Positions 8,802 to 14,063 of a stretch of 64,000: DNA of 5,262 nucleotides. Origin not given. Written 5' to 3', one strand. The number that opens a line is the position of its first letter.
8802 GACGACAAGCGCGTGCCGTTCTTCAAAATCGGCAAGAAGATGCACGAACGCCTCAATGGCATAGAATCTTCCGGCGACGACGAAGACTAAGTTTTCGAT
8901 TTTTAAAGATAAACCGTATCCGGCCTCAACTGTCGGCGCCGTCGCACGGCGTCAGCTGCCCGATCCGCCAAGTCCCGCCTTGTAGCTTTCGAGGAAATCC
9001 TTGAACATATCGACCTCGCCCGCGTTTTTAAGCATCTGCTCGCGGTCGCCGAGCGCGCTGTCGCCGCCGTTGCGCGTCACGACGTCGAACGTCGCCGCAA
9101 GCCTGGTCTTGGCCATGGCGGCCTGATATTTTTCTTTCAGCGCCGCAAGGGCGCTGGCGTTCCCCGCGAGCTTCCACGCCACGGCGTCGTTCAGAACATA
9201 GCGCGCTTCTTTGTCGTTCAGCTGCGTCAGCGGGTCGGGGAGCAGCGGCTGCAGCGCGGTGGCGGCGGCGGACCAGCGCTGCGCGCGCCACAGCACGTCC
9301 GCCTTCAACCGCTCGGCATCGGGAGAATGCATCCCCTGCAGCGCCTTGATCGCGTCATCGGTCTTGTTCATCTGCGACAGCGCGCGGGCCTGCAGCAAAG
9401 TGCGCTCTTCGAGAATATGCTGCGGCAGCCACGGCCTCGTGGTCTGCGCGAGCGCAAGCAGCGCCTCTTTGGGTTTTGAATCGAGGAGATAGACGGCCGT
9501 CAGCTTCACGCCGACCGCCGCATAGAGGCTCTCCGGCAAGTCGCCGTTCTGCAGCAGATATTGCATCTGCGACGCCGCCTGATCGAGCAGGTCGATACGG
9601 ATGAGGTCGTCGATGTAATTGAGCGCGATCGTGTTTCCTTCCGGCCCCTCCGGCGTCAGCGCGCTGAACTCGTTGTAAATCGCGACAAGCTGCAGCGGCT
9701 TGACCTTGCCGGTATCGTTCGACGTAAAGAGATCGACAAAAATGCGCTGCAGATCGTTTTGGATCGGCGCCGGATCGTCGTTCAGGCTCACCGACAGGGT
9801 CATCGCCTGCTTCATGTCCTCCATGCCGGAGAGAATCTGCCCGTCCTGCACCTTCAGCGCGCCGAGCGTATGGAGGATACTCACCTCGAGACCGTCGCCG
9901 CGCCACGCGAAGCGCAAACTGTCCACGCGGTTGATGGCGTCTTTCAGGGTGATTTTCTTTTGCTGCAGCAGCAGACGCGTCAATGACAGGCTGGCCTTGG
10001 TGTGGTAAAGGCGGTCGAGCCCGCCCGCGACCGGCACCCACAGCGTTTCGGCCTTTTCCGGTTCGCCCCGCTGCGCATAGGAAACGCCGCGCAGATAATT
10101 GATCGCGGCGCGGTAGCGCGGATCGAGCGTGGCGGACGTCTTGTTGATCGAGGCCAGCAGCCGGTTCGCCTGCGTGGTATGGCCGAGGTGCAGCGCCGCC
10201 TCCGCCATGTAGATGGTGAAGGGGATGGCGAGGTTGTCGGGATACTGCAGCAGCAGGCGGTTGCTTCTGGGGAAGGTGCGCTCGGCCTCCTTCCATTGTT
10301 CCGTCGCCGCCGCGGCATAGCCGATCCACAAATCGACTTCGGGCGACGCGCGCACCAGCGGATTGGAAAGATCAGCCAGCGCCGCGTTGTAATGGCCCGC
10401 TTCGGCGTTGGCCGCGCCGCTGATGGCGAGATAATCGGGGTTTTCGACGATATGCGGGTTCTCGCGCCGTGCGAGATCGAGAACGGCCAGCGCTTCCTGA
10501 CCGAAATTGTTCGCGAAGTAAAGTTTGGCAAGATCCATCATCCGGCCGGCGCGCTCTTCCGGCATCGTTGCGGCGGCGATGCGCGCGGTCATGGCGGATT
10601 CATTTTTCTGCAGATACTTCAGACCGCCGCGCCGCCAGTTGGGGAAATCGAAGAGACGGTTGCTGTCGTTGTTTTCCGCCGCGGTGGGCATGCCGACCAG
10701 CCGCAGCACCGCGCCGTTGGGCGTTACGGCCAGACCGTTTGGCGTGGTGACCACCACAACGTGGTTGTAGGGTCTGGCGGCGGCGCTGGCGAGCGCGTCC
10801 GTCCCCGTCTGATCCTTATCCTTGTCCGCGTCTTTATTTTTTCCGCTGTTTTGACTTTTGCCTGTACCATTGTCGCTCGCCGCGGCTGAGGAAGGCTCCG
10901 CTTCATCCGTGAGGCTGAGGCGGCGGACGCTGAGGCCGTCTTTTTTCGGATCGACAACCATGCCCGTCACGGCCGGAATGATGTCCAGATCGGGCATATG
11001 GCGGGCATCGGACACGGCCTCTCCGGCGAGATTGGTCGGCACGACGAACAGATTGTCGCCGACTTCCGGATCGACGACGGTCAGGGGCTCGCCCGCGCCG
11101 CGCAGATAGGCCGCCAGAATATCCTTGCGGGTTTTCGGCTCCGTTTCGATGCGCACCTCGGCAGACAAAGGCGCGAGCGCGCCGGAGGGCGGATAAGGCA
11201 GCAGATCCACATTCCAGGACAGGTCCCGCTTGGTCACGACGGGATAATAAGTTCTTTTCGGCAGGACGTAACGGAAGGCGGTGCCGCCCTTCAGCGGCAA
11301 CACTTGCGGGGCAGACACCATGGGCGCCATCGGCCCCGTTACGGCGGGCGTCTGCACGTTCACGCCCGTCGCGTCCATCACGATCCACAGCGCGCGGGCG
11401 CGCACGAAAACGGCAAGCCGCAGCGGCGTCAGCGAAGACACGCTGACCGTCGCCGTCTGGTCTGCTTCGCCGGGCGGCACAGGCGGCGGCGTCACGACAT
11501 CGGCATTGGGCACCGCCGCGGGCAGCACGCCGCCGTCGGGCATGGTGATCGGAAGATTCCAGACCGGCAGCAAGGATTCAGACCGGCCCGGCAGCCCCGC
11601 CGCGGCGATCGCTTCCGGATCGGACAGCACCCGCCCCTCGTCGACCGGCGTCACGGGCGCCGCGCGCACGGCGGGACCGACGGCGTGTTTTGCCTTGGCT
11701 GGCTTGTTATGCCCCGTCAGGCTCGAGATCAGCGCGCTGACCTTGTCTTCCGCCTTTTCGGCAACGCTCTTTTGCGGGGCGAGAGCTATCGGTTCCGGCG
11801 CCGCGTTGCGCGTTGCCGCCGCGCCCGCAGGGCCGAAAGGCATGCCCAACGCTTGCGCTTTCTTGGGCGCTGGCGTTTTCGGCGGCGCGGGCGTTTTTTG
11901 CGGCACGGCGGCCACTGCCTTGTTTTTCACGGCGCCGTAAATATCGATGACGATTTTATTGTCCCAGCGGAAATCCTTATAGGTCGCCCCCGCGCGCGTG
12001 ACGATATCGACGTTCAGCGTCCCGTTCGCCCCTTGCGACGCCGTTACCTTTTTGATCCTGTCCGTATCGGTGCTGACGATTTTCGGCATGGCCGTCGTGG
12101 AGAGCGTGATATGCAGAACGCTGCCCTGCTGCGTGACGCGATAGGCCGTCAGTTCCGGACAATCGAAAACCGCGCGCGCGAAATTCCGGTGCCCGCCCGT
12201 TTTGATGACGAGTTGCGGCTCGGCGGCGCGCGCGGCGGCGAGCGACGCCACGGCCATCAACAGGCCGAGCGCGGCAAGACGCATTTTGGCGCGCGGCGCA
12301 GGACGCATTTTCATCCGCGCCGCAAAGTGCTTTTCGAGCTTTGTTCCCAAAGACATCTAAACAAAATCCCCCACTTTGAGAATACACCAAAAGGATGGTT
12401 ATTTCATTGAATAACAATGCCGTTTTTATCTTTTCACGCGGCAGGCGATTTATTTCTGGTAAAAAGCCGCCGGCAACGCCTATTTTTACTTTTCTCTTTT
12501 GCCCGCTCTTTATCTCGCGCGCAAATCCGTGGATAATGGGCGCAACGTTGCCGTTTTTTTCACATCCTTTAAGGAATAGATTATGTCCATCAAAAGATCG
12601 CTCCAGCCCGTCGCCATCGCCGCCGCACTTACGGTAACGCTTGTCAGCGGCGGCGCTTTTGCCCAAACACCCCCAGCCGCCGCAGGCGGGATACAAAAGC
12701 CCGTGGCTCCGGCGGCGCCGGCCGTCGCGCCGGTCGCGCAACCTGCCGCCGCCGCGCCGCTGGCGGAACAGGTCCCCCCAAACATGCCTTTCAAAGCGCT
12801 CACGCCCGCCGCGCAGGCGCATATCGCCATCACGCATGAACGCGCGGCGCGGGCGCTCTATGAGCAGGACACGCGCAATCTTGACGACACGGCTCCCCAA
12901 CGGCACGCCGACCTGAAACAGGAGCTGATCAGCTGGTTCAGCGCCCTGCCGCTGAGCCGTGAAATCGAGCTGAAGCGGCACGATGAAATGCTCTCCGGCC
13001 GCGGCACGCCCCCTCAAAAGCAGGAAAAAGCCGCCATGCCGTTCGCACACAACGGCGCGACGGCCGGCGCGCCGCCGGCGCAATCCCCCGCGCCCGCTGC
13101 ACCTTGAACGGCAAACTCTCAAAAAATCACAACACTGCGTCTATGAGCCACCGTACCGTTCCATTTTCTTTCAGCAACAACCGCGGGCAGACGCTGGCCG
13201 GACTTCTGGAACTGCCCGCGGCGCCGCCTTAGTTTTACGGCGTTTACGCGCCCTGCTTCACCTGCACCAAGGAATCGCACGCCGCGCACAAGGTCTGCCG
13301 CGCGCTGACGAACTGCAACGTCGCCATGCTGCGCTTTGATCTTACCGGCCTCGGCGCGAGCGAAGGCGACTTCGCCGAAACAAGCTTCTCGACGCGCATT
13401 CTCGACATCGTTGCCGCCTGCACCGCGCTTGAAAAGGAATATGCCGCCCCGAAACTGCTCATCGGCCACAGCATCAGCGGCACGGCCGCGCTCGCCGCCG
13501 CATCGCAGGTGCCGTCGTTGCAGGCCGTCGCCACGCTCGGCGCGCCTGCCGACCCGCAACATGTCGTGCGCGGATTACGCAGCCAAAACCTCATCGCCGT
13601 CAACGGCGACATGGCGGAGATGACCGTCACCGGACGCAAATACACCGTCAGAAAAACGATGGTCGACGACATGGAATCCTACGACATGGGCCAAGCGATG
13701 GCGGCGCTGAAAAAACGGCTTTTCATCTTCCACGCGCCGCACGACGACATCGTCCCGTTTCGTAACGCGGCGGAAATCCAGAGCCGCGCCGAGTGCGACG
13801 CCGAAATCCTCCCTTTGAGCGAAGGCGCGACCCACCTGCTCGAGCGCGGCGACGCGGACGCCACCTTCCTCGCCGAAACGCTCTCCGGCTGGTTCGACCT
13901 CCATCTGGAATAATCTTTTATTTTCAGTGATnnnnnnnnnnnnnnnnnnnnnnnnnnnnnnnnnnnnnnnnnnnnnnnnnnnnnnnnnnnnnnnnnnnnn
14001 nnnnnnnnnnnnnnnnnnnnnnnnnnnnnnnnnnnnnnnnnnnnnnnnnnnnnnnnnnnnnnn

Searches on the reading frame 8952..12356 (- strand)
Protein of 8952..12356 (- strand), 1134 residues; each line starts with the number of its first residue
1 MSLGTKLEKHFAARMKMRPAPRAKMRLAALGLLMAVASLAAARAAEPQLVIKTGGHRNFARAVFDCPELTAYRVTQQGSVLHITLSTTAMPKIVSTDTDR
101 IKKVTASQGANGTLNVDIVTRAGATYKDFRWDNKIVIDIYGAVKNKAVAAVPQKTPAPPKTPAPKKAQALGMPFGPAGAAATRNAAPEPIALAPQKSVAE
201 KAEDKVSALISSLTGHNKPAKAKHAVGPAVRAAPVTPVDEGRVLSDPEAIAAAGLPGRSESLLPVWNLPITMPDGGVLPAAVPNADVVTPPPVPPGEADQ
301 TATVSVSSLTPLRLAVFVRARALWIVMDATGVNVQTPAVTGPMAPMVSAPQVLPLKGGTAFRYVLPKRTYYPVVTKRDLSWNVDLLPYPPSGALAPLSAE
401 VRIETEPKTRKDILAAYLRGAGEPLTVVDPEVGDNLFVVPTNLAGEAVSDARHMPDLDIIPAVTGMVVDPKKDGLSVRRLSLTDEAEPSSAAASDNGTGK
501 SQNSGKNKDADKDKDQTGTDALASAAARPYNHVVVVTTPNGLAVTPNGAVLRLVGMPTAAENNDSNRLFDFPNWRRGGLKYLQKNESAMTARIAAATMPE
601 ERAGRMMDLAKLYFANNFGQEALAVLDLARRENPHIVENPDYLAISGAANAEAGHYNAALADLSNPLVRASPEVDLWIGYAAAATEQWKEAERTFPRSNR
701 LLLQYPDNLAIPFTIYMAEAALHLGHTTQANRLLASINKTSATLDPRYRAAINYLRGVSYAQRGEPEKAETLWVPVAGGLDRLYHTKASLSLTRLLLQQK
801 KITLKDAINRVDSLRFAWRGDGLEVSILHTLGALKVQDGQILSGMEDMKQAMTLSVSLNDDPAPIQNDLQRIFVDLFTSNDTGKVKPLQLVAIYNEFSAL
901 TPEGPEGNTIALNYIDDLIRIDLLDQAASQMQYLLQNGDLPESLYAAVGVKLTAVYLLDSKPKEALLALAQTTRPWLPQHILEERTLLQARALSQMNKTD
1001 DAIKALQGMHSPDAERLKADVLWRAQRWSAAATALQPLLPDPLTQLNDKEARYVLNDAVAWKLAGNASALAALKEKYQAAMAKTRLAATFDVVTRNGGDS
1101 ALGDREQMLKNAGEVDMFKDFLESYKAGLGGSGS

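Call 22: search_protein_families(library=pfam, proteins=[window:8952-12356:-], max_evalue=0.001)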
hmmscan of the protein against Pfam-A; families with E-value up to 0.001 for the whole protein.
window:8952-12356:- (1134 aa): 1 family
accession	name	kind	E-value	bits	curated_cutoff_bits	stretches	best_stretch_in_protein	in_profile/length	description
PF14559.12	TPR_19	-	9.1e-05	23.1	25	0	701-751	17-64/68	Tetratricopeptide repeat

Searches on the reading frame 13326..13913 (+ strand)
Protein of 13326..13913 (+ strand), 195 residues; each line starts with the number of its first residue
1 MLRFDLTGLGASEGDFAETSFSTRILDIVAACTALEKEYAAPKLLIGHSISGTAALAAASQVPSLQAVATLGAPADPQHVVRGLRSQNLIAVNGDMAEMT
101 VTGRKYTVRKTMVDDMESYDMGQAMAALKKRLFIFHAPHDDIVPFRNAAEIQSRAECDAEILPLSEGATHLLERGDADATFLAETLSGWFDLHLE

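Call 22: search_protein_families(library=pfam, proteins=[window:13326-13913:+], max_evalue=0.001)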
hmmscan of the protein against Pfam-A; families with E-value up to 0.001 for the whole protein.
window:13326-13913:+ (195 aa): 3 families
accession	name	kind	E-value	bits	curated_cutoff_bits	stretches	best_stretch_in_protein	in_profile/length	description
PF12146.15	Hydrolase_4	-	1.5e-07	31.4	27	1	3-79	36-115/239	Serine aminopeptidase, S33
PF12697.13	Abhydrolase_6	-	0.00016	22.8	26.3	1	2-98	31-117/217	Alpha/beta hydrolase family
PF00756.26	Esterase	-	0.00049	20.4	22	1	20-114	97-189/251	Putative esterase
